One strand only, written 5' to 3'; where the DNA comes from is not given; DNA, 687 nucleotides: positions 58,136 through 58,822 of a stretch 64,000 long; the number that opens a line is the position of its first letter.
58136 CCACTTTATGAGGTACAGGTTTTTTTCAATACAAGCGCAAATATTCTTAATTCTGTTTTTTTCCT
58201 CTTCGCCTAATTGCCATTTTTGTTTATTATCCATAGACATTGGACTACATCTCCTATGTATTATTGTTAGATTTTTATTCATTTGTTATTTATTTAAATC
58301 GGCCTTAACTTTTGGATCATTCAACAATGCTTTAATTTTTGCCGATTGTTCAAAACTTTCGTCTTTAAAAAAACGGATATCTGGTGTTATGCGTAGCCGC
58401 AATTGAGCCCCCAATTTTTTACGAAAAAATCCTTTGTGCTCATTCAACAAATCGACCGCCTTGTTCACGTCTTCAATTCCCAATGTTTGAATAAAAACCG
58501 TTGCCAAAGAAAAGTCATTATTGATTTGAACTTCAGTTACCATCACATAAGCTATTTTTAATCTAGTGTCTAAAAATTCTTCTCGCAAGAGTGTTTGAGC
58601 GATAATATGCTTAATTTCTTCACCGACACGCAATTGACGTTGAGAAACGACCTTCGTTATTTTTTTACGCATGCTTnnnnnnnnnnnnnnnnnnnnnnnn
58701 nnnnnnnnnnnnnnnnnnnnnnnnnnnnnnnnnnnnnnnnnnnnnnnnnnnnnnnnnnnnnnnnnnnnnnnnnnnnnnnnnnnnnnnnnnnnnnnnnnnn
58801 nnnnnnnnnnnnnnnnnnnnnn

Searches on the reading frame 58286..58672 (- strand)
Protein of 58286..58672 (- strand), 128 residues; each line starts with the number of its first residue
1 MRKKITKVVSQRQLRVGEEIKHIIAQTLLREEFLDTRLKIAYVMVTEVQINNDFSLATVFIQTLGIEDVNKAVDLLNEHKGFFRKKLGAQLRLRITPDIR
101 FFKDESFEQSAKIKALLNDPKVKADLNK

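Call 3: search_protein_families(library=pfam, proteins=[window:58286-58672:-], max_evalue=10)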
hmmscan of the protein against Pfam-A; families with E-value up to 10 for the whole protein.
window:58286-58672:- (128 aa): 1 family
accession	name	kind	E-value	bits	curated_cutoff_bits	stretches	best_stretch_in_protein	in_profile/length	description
PF02033.23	RBFA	-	4.9e-27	94.7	34.7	1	12-117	1-105/105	Ribosome-binding factor A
